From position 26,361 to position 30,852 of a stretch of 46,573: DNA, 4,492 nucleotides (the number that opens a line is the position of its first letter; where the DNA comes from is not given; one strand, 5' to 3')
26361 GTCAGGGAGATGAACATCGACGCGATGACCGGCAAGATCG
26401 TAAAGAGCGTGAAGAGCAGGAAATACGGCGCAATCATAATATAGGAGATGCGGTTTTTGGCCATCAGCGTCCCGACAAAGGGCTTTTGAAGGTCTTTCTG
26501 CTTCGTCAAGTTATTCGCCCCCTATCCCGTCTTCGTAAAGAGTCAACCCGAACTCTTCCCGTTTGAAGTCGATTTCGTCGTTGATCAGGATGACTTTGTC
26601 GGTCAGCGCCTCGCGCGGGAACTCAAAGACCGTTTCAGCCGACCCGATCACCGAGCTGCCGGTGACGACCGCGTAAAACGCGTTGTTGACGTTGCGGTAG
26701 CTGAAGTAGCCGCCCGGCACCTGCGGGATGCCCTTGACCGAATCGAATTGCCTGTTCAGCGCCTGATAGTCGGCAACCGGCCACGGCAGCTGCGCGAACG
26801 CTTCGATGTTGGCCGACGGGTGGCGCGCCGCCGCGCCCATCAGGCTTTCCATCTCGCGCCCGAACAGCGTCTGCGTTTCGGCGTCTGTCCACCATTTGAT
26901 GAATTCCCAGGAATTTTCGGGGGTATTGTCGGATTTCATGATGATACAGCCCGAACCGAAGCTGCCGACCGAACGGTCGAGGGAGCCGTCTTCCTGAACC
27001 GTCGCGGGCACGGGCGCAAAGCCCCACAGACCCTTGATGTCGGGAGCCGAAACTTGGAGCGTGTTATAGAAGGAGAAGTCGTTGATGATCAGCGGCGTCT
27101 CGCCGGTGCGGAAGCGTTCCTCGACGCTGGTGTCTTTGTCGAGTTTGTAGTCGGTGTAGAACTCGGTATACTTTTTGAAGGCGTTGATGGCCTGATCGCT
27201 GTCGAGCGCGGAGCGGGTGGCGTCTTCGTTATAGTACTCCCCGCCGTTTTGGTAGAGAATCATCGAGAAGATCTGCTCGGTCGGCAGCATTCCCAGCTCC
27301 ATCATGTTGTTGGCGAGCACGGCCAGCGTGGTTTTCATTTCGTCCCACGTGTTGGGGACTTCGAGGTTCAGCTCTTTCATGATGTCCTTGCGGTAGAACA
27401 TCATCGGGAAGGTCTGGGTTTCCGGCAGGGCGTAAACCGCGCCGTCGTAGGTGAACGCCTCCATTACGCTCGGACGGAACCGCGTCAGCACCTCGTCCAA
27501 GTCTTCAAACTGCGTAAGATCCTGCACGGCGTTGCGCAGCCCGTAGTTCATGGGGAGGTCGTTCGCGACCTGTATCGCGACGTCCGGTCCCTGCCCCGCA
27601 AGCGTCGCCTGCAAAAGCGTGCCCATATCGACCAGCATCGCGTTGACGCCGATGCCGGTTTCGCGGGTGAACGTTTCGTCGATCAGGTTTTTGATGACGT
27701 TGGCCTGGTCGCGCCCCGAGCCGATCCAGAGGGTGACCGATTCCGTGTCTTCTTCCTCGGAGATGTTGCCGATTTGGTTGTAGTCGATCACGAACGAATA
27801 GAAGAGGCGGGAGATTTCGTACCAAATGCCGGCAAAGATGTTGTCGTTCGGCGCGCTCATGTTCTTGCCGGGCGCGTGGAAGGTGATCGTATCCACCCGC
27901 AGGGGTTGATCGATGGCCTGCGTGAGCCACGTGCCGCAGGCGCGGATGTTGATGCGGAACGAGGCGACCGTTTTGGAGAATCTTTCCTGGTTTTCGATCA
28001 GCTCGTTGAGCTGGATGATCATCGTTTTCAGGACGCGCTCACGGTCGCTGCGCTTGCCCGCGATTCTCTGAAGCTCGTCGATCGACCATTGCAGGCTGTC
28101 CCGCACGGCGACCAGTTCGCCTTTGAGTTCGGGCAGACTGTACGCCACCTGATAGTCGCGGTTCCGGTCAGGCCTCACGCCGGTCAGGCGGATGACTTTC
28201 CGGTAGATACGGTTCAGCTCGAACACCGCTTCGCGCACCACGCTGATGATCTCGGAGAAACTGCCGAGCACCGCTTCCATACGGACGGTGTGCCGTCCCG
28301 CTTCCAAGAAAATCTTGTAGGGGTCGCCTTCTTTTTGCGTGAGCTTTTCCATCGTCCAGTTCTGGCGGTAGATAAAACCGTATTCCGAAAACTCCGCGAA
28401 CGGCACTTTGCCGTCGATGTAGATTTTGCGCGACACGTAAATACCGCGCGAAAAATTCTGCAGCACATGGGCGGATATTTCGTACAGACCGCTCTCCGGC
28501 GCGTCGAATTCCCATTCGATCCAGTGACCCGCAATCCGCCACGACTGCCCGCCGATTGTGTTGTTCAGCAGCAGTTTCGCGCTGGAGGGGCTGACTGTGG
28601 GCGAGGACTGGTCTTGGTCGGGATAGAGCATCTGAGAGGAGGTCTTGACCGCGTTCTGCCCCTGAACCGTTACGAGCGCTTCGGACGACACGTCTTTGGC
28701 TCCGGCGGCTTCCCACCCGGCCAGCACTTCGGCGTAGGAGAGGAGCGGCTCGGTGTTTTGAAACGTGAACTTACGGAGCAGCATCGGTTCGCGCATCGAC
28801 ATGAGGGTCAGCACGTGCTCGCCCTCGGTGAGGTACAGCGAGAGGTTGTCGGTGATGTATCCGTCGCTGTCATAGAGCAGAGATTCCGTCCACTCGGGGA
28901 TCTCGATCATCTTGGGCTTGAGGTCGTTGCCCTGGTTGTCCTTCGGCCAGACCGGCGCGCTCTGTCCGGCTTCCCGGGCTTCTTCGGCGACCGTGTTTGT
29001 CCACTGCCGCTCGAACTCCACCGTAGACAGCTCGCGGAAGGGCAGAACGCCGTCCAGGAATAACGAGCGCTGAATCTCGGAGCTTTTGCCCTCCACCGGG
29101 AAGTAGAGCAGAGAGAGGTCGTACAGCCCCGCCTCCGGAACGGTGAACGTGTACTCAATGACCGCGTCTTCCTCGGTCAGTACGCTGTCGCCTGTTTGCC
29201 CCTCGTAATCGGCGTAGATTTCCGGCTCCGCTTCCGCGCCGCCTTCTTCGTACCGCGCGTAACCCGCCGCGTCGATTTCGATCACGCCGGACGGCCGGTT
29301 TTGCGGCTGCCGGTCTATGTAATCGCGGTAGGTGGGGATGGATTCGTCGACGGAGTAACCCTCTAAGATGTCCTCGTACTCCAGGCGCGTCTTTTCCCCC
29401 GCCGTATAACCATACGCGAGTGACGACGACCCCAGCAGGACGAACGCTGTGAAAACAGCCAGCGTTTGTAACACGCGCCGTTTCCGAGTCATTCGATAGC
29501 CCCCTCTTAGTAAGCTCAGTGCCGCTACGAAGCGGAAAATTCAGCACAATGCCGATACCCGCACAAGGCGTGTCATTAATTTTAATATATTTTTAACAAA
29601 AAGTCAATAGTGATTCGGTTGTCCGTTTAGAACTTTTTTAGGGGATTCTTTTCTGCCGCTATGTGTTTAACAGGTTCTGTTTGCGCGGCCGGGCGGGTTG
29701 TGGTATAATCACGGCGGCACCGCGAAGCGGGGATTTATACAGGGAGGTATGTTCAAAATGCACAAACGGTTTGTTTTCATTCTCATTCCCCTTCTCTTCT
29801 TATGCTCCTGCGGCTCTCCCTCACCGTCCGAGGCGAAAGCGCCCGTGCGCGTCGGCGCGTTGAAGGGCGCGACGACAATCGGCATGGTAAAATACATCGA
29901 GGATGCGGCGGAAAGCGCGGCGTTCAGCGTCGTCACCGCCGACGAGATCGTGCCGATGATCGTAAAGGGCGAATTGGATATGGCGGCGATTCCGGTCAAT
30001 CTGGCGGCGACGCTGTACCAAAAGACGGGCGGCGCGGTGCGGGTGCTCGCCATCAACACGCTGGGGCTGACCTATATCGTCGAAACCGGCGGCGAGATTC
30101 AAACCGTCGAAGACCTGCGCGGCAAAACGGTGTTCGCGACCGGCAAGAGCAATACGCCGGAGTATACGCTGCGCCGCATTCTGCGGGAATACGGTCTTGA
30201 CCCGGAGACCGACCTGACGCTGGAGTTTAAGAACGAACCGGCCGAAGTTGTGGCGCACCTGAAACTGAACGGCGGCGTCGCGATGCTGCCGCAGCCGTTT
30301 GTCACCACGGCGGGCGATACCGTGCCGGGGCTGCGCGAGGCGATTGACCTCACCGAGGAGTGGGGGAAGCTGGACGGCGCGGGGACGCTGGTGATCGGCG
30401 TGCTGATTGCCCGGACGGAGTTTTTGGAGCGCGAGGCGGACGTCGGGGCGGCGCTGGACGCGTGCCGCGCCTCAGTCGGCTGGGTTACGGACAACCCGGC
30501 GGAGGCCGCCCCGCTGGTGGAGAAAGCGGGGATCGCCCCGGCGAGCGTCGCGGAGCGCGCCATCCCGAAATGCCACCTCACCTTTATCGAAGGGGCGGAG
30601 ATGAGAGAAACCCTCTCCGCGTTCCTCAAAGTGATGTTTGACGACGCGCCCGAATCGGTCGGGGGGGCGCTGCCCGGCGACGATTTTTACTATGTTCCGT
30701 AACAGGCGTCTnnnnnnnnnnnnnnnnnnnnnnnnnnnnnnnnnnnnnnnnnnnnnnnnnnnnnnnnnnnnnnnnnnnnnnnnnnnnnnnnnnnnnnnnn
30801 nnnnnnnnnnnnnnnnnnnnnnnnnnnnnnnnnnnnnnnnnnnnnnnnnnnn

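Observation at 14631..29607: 10-gene, 14.9-kb operon: two sugar-type ABC membrane modules around an NHL/TPR, YIP1 and 862-aa protein trio, with no ATPase, regulator or recognisable CAZyme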

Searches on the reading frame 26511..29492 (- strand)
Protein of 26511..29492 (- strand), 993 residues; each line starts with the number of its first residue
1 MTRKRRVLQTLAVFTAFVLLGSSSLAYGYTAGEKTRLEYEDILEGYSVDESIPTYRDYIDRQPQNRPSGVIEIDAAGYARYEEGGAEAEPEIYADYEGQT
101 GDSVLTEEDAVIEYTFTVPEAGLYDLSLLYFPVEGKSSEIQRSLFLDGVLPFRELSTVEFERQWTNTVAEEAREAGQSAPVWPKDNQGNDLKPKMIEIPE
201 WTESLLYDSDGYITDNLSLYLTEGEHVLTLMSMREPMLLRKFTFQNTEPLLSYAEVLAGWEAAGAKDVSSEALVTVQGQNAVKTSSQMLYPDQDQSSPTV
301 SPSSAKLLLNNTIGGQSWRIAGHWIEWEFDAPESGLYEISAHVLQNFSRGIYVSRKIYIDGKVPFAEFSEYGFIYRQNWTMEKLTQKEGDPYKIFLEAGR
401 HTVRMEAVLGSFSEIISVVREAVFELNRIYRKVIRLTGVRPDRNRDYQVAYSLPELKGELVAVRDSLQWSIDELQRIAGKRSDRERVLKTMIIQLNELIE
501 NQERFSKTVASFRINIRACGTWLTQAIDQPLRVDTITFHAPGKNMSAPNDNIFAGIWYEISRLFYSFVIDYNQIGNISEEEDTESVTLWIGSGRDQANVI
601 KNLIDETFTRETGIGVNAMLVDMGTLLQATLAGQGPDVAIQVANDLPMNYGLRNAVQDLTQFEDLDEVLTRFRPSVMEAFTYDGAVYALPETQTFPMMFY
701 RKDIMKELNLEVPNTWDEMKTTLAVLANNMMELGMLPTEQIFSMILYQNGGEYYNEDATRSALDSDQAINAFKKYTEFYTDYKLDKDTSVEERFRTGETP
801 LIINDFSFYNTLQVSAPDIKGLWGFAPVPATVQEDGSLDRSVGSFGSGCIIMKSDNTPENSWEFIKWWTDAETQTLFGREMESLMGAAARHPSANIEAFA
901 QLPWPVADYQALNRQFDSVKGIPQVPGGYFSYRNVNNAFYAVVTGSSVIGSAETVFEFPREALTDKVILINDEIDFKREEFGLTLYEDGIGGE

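Call 3: search_protein_families(library=pfam, proteins=[window:26511-29492:-], max_evalue=0.01)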
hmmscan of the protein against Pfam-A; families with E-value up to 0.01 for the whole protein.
window:26511-29492:- (993 aa): 3 families
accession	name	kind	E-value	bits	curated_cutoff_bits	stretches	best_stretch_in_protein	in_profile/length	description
PF13416.11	SBP_bac_8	-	2.3e-24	87.1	27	1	606-876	4-251/279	Bacterial extracellular solute-binding protein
PF01547.30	SBP_bac_1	-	5.2e-22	79.7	26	1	599-874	9-306/307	Bacterial extracellular solute-binding protein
PF25275.1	Golvesin_C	-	0.0091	16.5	31.6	0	106-138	37-69/132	Golvesin C-terminal domain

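Call 4: search_protein_families(library=ncbifam, proteins=[window:26511-29492:-], max_evalue=0.01)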
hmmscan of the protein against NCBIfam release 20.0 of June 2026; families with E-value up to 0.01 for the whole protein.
window:26511-29492:- (993 aa): 4 families
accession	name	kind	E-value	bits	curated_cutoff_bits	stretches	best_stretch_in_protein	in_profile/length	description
NF007011.0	PRK09474.1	equivalog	4.2e-07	29.1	291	1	583-805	30-254/396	maltose/maltodextrin ABC transporter substrate-binding protein MalE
TIGR03850.1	bind_CPR_0540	equivalog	2.8e-06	26.2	299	1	683-870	148-347/437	carbohydrate ABC transporter substrate-binding protein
NF053763.1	ABCarbgalBndGanS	equivalog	1.4e-05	24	700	1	579-741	32-191/420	galactooligosaccharide ABC transporter substrate-binding protein GanS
TIGR03851.1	chitin_NgcE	equivalog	0.00023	20.2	399.65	1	591-721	50-188/450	N-acetylglucosamine/diacetylchitobiose ABC transporter substrate-binding protein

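Call 13: search_solved_structures(query=window:26511-29492:-, max_evalue=0.1)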
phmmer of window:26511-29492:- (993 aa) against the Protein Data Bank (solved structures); distinct sequences matched with E-value up to 0.1: 67 (the best 60 are shown).
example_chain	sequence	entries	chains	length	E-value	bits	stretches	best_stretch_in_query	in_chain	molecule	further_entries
5ysb_A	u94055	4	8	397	9.1e-18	66.9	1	582-883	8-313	Lin1841 protein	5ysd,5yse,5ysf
1elj_A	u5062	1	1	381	4.1e-13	51.5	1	625-873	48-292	MALTODEXTRIN-BINDING PROTEIN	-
5ci5_A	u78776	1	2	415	2.3e-12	49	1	583-870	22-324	Extracellular solute-binding protein family 1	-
5f7v_A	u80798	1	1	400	3.8e-12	48.3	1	582-787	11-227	Lmo0181 protein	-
3uor_A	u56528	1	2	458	9.6e-09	37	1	587-878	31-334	ABC transporter sugar binding protein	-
3jzj_A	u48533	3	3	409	2.8e-08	35.5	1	674-877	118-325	Acarbose/maltose binding protein GacH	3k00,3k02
3k01_A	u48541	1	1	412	2.8e-08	35.5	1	674-877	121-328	Acarbose/maltose binding protein GacH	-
8art_A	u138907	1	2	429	5.6e-08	34.5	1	670-879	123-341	Putative secreted maltose-binding protein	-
7x0i_A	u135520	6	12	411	1e-06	30.3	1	586-884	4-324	CbpB | CpbB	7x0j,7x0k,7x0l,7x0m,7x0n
4qrz_A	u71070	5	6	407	2.2e-06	29.2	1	584-730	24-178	ABC-TYPE SUGAR TRANSPORTER | ABC transporter, substrate binding protein (Sugar)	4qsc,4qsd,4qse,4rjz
3vxb_A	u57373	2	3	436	4.8e-06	28.1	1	636-726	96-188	Putative sugar-binding lipoprotein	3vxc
2heu_A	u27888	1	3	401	5.6e-06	27.9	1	622-728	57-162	Sugar ABC transporter, sugar-binding protein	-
2hq0_A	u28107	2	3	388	5.6e-06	27.9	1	622-728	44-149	Sugar ABC transporter, sugar-binding protein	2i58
6pql_A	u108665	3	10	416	5.6e-06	27.9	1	622-728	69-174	ABC transporter sugar-binding protein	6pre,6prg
2hfb_A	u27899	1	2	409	5.7e-06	27.9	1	622-728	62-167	Sugar ABC transporter, sugar-binding protein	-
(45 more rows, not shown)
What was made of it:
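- The best PDB sequence hit of the giant SBP is a beta-1,2-gluco-oligosaccharide binder (call 13).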

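Call 52: find_homologous_proteins(query=window:26511-29492:-, max_evalue=1e-10)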
Query window:26511-29492:- (993 aa): 1348 proteins with E <= 1e-10 among 8000 candidates; the best 120 are listed.
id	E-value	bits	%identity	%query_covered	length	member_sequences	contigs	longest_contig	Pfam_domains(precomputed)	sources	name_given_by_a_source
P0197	0.0e+0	2260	100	100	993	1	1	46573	PF13416.12,PF01547.31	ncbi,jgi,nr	ncbi:MAG: extracellular solute-binding protein [Oscillospiraceae bacterium]|jgi:ABC-type glycerol-3-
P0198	0.0e+0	1888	83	100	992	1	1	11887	PF13416.12,PF01547.31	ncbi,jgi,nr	ncbi:MAG: extracellular solute-binding protein [Oscillospiraceae bacterium]|jgi:ABC-type glycerol-3-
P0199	0.0e+0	1880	83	100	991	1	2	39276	PF13416.12,PF01547.31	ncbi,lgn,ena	-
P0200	0.0e+0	1609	69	100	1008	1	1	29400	PF13416.12,PF01547.31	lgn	-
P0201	0.0e+0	1579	69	99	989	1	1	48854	PF13416.12,PF01547.31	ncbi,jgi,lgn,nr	ncbi:MAG: extracellular solute-binding protein [Oscillospiraceae bacterium]|jgi:ABC-type glycerol-3-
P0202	0.0e+0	1551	69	97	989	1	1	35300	PF13416.12,PF01547.31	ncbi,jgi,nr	ncbi:MAG: extracellular solute-binding protein [Oscillospiraceae bacterium]|jgi:ABC-type glycerol-3-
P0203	0.0e+0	1543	67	100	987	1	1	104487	PF13416.12,PF01547.31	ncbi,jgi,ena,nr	ncbi:MAG: extracellular solute-binding protein [Oscillospiraceae bacterium]|nr:extracellular solute-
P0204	0.0e+0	1505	66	99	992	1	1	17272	PF13416.12,PF01547.31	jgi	jgi:ABC-type glycerol-3-phosphate transport system substrate-binding protein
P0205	0.0e+0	1483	67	97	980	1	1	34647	PF13416.12,PF01547.31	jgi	jgi:ABC-type glycerol-3-phosphate transport system substrate-binding protein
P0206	0.0e+0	1483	65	99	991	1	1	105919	PF13416.12,PF01547.31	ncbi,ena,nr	ncbi:MAG: extracellular solute-binding protein [Oscillospiraceae bacterium]|nr:extracellular solute-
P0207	0.0e+0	1427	63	99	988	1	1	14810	PF13416.12,PF01547.31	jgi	jgi:ABC-type glycerol-3-phosphate transport system substrate-binding protein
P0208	0.0e+0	1420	62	99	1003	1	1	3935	PF13416.12,PF01547.31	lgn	-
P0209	0.0e+0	1414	62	100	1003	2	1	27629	PF13416.12,PF01547.31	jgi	jgi:ABC-type glycerol-3-phosphate transport system substrate-binding protein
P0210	0.0e+0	1356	61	96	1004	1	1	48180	PF13416.12,PF01547.31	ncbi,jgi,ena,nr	ncbi:MAG: extracellular solute-binding protein [Clostridia bacterium]|nr:extracellular solute-bindin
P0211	0.0e+0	1342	61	99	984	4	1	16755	PF13416.12,PF01547.31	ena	-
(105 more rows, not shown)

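Call 72: predict_structure(alignment_id=A2)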
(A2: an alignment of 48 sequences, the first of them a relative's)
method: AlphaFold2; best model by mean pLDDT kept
length: 993 residues; sequences in the alignment: 48
mean_pLDDT: 84.6   pTM: 0.82
mean pLDDT of the five models: 84.6, 82.2, 81.8, 78.7, 78.2
residues with pLDDT >= 90: 455; 70-90: 419; 50-70: 96; < 50: 23
segments of 3 or more residues with pLDDT < 50: 21-27, 572-575, 947-951, 989-993
pLDDT, mean of each block of 10 residues (from residue 1): 70 69 51 89 88 91 92 95 91 93 94 96 96 86 95 93 83 74 63 78 90 85 96 95 91 94 92 87 80 71 70 79 89 94 71 86 91 82 88 94 91 84 91 88 87 94 95 77 77 95 90 89 81 92 84 85 70 49 74 77 81 80 66 77 74 72 95 92 88 93 91 93 90 88 94 89 93 88 73 87 88 77 91 91 91 87 95 88 70 91 86 93 83 90 62 70 91 87 69 30
secondary structure, 60 per line:
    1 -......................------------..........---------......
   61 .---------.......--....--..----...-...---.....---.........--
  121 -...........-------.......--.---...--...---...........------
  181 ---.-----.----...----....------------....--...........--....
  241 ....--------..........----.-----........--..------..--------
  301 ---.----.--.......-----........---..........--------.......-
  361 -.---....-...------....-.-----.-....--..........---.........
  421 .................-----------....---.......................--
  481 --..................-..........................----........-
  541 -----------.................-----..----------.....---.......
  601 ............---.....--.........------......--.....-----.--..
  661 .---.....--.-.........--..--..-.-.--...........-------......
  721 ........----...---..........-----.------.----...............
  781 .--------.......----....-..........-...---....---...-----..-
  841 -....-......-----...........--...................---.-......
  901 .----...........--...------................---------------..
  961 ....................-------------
elements in order (helices of 4 or more, strands of 3 or more residues): H2-23 H36-45 H55-61 E71-74 E80-83 E92-94 E102-106 E110-118 E122-132 E140-146 E158-160 E164-166 H167-174 E195-197 E202-205 E218-221 E224-234 E237-244 H253-262 E273-277 E312-314 H315-318 E324-331 E335-344 E353-359 H366-369 E371-373 E380-383 E393-396 E399-408 H412-437 H449-452 H456-478 H483-500 H502-527 E532-539 H552-568 E586-590 H594-612 E616-620 H623-631 E638-643 H646-650 H665-669 H674-680 E697-701 H702-707 H716-728 E733-735 H739-748 H766-781 H790-796 E801-804 H806-815 E823-826 E830-832 E842-845 E847-852 H858-868 H871-889 H896-901 H906-916 E919-921 H928-943 H959-980
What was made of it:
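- Checked: The AlphaFold model does show two beta-sandwich modules (71-244 and 273-408), then a four-helix bundle (412-527), then the SBP domain (call 72).
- The giant SBP has a four-helix bundle of the kind seen in sensor proteins (call 72).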

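Call 74: fold_search(model_id=the predicted structure, library=pdb)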
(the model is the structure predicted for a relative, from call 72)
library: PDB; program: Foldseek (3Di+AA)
matches with E <= 10: 1487; with E <= 0.001: 995
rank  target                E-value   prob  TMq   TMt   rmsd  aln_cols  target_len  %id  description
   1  5f7v_A                1.7e-18  1.00  0.32  0.75   4.6       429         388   20  ABC substrate-binding protein Lmo0181 from Listeria monocytogenes in complex with cycloalternan (released 2016-09-07)
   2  5ci5_B                1.9e-18  1.00  0.31  0.72   4.8       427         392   19  Crystal Structure of an ABC transporter Solute Binding Protein from Thermotoga Lettingae TMO (Tlet_1705, TARGET EFI-51 (released 2015-07-22)
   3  5ci5_A                7.7e-18  1.00  0.32  0.72   4.8       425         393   19  Crystal Structure of an ABC transporter Solute Binding Protein from Thermotoga Lettingae TMO (Tlet_1705, TARGET EFI-51 (released 2015-07-22)
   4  3k01                  8.1e-18  1.00  0.33  0.79   3.6       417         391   18  Crystal structures of the GacH receptor of Streptomyces glaucescens GLA.O in the unliganded form and in complex with aca (released 2010-02-16)
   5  7x0i_A                1.3e-17  1.00  0.33  0.74   4.3       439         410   18  Crystal structure of sugar binding protein CbpB from Clostridium thermocellum (released 2022-09-14)
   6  5ysf_A                1.8e-17  1.00  0.32  0.76   4.3       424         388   20  Crystal structure of beta-1,2-glucooligosaccharide binding protein in complex with sophoropentaose (released 2018-05-02)
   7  7x0j_B                2.0e-17  1.00  0.31  0.71   5.1       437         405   18  Crystal structure of sugar binding protein CbpB complexed wtih cellobiose from Clostridium thermocellum (released 2022-09-14)
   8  7x0i_B                2.3e-17  1.00  0.32  0.73   4.5       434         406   17  Crystal structure of sugar binding protein CbpB from Clostridium thermocellum (released 2022-09-14)
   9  3jzj_A                2.5e-17  1.00  0.32  0.73   4.7       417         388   19  Crystal structures of the GacH receptor of Streptomyces glaucescens GLA.O in the unliganded form and in complex with a (released 2010-02-16)
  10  5yse_A                3.2e-17  1.00  0.32  0.75   4.4       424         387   20  Crystal structure of beta-1,2-glucooligosaccharide binding protein in complex with sophorotetraose (released 2018-05-02)
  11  3uor_B                4.8e-17  1.00  0.33  0.76   4.4       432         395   19  The structure of the sugar-binding protein MalE from the phytopathogen Xanthomonas citri (released 2011-12-14)
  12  5ysd_A                5.3e-17  1.00  0.31  0.74   4.4       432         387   19  Crystal structure of beta-1,2-glucooligosaccharide binding protein in complex with sophorotriose (released 2018-05-02)
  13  7x0k_B                6.2e-17  1.00  0.33  0.74   4.3       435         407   17  Crystal structure of sugar binding protein CbpB complexed wtih cellotriose from Clostridium thermocellum (released 2022-09-14)
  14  6dtq_A                7.5e-17  1.00  0.30  0.68   5.3       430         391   20  Maltose bound T. maritima MalE3 (released 2018-09-19)
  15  7x0m_B                9.6e-17  1.00  0.32  0.73   4.5       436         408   18  Crystal structure of sugar binding protein CbpB complexed wtih cellopentaose from Clostridium thermocellum (released 2022-09-14)
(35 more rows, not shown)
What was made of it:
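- On CUT1 (carbohydrate uptake transporter-1) ABC importer: The gene-1 domain matches oligosaccharide SBP structures (calls 13, 74).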

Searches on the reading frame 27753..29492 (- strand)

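Call 67: search_protein_families(library=pfam, proteins=[window:27753-29492:-], max_evalue=5)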
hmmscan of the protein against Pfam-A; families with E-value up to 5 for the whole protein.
window:27753-29492:- (580 aa): 1 family
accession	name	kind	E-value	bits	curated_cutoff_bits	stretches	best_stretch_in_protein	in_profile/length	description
PF25275.1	Golvesin_C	-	0.0022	18.5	31.6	1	106-138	37-69/132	Golvesin C-terminal domain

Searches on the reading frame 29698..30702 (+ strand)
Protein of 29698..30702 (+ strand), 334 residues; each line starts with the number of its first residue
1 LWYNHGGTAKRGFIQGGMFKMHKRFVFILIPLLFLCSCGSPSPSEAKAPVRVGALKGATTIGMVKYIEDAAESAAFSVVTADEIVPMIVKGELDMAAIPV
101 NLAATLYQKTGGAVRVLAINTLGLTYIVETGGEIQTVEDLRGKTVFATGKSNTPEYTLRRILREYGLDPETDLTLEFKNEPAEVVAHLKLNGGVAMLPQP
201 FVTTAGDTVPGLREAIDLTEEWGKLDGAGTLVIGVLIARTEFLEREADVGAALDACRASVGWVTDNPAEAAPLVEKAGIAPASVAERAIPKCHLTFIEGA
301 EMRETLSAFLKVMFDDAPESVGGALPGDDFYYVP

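Call 7: search_protein_families(library=pfam, proteins=[window:29698-30702:+], max_evalue=0.001)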
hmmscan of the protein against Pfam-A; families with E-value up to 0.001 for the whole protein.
window:29698-30702:+ (334 aa): 3 families
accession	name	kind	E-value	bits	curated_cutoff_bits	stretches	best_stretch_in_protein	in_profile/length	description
PF02621.19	VitK2_biosynth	-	2.3e-08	34.3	26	1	82-277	32-216/252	Menaquinone biosynthesis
PF12974.12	Phosphonate-bd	-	5.1e-07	29.7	27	1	82-186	40-150/242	ABC transporter, phosphonate, periplasmic substrate-binding protein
PF09084.16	NMT1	-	6.1e-06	26.7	20.5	1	116-270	69-216/216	NMT1/THI5 like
